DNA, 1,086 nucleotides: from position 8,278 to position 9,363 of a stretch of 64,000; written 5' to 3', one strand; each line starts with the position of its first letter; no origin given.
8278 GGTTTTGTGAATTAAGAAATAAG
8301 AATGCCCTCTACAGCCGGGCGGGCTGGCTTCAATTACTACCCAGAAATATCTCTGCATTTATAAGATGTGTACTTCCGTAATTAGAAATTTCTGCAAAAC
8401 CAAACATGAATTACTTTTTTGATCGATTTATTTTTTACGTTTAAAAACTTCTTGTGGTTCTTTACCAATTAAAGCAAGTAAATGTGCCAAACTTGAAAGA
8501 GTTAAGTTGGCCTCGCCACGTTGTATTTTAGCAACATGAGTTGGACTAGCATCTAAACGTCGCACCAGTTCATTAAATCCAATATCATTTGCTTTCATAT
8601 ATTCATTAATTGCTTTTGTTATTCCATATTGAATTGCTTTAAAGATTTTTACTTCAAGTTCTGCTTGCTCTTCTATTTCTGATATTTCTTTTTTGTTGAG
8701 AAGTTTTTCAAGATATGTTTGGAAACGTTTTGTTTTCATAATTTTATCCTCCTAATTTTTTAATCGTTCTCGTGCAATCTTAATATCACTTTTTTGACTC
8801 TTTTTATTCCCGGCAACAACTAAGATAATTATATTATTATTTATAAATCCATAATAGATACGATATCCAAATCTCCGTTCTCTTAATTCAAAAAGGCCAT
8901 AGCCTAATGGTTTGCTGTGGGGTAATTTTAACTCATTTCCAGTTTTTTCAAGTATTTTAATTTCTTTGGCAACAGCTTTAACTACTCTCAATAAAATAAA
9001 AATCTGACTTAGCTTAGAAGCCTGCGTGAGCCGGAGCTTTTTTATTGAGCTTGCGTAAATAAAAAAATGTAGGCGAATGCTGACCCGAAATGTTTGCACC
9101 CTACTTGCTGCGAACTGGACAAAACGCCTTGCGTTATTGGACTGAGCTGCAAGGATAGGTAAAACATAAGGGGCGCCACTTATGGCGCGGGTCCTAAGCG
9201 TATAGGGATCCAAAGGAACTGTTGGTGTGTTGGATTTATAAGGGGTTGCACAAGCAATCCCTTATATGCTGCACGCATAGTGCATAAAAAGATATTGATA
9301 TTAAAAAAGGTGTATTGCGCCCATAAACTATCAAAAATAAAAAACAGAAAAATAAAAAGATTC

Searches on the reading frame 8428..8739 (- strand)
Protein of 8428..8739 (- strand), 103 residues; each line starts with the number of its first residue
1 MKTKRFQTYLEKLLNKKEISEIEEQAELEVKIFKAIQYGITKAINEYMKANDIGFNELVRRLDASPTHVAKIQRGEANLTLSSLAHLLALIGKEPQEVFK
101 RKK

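Call 4: search_protein_families(library=pfam, max_evalue=1, proteins=[window:8428-8739:-])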
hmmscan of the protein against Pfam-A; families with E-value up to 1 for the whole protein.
window:8428-8739:- (103 aa): 2 families
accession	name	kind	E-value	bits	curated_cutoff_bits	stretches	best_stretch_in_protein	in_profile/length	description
PF13443.12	HTH_26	-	7.1e-05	23.4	22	1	44-101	2-60/63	Cro/C1-type HTH DNA-binding domain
PF13744.12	HTH_37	-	0.059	13.6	27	1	36-91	15-68/80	Helix-turn-helix domain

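Call 86: search_protein_families(library=ncbifam, max_evalue=0.01, proteins=[window:8428-8739:-])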
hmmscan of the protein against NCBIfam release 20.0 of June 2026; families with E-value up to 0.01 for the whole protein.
window:8428-8739:- (103 aa): 0 families

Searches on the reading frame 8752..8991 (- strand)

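Call 86: search_protein_families(library=ncbifam, max_evalue=0.01, proteins=[window:8752-8991:-])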
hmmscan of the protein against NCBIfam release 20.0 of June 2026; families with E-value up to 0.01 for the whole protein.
window:8752-8991:- (79 aa): 1 family
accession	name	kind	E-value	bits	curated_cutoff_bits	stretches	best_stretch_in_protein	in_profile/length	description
TIGR02683.1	upstrm_HI1419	hypoth_equivalog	2e-12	47.4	62.85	1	23-77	37-92/95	type II toxin-antitoxin system RelE/ParE family toxin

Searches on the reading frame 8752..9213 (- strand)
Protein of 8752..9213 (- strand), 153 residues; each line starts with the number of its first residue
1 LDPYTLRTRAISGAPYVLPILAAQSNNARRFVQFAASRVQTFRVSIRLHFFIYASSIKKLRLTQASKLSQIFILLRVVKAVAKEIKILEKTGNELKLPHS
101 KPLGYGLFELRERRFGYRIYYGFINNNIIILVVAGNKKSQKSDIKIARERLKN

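Call 4: search_protein_families(library=pfam, max_evalue=1, proteins=[window:8752-9213:-])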
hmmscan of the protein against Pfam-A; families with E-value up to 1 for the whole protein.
window:8752-9213:- (153 aa): 1 family
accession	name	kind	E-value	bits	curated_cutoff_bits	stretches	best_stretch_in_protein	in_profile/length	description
PF05973.20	Gp49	-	2.6e-11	43.8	23.9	1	78-152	11-90/90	Phage derived protein Gp49-like (DUF891)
